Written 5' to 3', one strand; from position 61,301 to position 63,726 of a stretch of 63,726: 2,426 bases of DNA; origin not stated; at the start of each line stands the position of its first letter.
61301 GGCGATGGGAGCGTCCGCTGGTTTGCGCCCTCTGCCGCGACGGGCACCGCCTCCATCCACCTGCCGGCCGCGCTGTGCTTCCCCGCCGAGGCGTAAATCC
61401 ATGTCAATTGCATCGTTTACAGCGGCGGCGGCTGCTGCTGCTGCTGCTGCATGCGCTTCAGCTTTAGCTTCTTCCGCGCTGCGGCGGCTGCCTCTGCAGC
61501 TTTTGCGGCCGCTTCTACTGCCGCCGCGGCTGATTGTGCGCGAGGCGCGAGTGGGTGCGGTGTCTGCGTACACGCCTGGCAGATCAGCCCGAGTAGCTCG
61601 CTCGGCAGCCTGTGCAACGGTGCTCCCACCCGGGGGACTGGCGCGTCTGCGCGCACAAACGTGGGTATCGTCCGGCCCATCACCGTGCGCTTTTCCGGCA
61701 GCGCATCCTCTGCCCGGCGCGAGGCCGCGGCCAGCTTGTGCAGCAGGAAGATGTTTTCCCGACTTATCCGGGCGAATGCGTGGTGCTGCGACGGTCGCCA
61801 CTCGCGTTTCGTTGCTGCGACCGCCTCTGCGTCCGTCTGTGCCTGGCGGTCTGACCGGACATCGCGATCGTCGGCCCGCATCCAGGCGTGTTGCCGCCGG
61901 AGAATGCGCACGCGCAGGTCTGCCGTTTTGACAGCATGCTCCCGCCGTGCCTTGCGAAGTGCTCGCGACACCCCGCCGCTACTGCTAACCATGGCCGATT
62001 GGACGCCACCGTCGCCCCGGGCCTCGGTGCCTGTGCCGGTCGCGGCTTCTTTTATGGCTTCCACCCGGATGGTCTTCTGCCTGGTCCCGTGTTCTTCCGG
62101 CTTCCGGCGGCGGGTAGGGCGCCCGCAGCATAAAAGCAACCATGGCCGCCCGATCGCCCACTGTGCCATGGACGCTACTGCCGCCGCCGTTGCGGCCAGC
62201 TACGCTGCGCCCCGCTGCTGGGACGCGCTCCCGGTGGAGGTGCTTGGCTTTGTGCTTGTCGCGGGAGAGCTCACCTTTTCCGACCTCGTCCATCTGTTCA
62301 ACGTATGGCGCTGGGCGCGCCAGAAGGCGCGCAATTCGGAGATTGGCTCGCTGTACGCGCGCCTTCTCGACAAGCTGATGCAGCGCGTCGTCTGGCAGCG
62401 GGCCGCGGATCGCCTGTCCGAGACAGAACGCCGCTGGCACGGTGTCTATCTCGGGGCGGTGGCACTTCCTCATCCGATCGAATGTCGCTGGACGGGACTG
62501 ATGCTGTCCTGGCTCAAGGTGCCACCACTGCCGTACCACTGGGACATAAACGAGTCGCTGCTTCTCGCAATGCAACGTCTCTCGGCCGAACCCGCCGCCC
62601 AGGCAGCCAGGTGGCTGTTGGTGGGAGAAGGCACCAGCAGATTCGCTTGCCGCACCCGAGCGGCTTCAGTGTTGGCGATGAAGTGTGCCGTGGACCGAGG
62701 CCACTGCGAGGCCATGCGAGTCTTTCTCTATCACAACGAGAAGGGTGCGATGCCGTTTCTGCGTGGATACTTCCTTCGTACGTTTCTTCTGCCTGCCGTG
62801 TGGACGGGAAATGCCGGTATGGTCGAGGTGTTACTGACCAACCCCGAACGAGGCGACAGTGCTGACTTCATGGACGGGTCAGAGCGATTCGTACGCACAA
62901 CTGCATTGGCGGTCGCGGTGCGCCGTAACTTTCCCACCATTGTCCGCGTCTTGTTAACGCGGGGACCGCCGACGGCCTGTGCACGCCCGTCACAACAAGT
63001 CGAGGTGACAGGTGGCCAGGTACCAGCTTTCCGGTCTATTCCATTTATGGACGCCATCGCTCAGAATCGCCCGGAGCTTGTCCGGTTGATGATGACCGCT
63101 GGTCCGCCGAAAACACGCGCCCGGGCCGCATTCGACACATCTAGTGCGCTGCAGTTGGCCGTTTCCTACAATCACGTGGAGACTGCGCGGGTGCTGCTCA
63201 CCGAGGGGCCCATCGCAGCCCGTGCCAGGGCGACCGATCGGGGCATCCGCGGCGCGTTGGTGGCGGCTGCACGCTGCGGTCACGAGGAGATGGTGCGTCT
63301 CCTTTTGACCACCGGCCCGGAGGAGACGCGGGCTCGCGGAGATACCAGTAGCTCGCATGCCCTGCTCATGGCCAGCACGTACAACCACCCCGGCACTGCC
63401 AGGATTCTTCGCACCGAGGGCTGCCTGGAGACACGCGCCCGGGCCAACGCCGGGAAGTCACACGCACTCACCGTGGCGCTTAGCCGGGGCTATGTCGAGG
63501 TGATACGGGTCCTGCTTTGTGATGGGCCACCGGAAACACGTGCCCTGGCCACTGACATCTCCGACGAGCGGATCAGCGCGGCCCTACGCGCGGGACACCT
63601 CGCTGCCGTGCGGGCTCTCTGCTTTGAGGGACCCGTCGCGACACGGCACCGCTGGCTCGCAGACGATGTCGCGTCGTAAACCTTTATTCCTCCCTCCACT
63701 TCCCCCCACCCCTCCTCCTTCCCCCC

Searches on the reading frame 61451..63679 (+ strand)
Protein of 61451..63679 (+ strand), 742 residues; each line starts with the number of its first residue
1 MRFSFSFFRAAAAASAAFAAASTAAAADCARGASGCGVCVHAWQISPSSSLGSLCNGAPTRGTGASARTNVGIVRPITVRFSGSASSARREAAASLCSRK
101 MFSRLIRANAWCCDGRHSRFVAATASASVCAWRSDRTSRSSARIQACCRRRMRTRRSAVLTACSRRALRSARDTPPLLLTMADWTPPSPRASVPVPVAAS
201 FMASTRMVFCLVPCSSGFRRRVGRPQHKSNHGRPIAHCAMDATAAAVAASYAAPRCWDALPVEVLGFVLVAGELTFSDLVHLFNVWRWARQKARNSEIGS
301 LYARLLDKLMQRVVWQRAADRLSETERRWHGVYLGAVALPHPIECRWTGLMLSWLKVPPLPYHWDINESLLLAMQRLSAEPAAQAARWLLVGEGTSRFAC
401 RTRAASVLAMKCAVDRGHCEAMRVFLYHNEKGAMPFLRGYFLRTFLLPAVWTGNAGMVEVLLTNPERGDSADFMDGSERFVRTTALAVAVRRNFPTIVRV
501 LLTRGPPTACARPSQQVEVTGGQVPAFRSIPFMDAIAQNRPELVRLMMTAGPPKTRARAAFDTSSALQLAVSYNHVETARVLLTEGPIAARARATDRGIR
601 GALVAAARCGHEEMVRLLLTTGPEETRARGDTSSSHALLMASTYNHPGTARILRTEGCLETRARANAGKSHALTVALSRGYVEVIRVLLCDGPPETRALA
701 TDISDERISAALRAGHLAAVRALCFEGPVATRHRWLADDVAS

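Call 15: search_protein_families(library=pfam, proteins=[window:61451-63679:+], max_evalue=0.001)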
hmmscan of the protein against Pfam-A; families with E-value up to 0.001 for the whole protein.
window:61451-63679:+ (742 aa): 6 families
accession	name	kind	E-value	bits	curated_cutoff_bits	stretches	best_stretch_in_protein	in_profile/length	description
PF12796.13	Ank_2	-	5.3e-21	75.4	27.3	1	532-622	1-83/90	Ankyrin repeats (3 copies)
PF00023.36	Ank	-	6.4e-14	51.7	21.1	0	602-619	5-22/33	Ankyrin repeat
PF13857.12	Ank_5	-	5.8e-11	42.9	27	0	483-505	17-39/56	Ankyrin repeats (many copies)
PF13606.12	Ank_3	-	9.3e-09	35.2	22.3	0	602-623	5-26/30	Ankyrin repeat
PF13637.12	Ank_4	-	3.8e-07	30.7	22.7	0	569-619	3-50/50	Ankyrin repeats (many copies)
PF24521.3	Ank_KRIT1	-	8.8e-05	22.7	80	0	602-624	49-71/149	KRIT1 ankyrin-repeats domain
